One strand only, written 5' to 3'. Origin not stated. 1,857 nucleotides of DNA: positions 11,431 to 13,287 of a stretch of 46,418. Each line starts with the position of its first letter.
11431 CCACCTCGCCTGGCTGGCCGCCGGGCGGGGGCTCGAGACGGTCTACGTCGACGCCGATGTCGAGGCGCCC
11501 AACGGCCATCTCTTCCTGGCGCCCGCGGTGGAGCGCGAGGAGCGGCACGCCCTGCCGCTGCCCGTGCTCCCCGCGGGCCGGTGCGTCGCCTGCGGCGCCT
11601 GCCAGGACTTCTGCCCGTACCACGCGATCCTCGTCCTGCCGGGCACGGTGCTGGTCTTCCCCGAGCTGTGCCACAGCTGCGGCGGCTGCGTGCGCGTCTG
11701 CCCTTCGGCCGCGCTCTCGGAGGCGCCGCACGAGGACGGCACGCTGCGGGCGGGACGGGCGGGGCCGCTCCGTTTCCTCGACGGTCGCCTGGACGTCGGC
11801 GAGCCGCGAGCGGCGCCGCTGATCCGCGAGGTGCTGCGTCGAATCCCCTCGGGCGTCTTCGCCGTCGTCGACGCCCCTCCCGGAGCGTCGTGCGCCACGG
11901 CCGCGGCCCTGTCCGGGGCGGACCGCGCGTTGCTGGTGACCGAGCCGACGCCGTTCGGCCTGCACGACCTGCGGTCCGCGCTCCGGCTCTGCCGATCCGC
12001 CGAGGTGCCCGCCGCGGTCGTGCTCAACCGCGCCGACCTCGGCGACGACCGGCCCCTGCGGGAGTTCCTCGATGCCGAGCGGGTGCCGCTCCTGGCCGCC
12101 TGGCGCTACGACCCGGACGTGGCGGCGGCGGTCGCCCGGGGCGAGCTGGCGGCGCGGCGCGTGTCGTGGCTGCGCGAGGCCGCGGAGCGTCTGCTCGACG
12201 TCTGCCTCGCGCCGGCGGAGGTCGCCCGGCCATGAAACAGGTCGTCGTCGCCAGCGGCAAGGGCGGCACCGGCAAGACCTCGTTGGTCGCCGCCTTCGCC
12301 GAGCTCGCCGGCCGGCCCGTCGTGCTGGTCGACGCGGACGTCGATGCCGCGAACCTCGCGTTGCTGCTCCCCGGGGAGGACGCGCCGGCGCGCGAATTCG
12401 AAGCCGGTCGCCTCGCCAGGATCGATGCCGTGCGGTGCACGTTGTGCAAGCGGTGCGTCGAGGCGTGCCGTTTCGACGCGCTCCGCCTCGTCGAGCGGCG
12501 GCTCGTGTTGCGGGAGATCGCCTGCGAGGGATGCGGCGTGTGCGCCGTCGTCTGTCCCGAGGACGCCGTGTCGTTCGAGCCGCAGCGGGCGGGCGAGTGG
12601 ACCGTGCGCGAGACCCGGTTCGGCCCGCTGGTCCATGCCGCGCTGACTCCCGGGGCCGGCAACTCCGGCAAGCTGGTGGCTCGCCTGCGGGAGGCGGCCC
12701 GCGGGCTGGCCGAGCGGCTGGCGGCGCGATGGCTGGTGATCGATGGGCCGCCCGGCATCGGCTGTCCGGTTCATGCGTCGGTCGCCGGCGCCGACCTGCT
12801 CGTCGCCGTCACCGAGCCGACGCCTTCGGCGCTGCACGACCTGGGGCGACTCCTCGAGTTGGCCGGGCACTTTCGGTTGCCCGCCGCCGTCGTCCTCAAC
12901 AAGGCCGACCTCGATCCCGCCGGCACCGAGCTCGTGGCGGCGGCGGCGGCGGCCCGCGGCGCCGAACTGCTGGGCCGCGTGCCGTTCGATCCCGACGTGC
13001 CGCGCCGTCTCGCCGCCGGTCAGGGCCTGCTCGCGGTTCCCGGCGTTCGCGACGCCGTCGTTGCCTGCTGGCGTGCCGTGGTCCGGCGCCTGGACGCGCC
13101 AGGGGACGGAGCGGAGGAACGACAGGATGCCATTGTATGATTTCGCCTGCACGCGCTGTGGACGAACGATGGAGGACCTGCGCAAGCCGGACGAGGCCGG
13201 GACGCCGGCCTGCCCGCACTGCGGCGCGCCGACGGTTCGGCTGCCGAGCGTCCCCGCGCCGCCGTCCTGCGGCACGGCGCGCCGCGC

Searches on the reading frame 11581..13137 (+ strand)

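Call 21: search_protein_families(library=pfam, proteins=[window:11581-13137:+], max_evalue=0.001)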
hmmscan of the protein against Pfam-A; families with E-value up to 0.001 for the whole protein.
window:11581-13137:+ (519 aa): 11 families
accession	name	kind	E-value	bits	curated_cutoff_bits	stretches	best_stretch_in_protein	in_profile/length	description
PF01656.29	CbiA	-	3.3e-14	53.4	25.4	1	221-481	1-123/125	CobQ/CobB/MinD/ParA nucleotide binding domain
PF00037.32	Fer4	-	4.2e-08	33.1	21.1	2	280-301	2-23/24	4Fe-4S binding domain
PF10609.15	ParA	-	7.7e-08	32.5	27.1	1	219-267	4-55/246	NUBPL iron-transfer P-loop NTPase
PF12838.12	Fer4_7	-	1.3e-07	32.4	27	1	285-329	1-52/52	4Fe-4S dicluster domain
PF14697.11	Fer4_21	-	2.2e-07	31.4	35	1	279-330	1-57/59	4Fe-4S dicluster domain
PF12837.12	Fer4_6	-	1.3e-06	28.4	25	1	279-301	2-24/24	4Fe-4S binding domain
PF13187.11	Fer4_9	-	7.5e-06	26.3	27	1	285-329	1-51/52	4Fe-4S dicluster domain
PF13183.11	Fer4_8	-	6.5e-05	23.8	27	0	279-297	47-65/68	4Fe-4S dicluster domain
PF13484.11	Fer4_16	-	8.4e-05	23.7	30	0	285-304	1-20/66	4Fe-4S double cluster binding domain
PF12797.12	Fer4_2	-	9.5e-05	22.6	24.5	0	281-296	5-20/22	4Fe-4S binding domain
PF13237.11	Fer4_10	-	0.0003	21.1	25.5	0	280-326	3-53/53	4Fe-4S dicluster domain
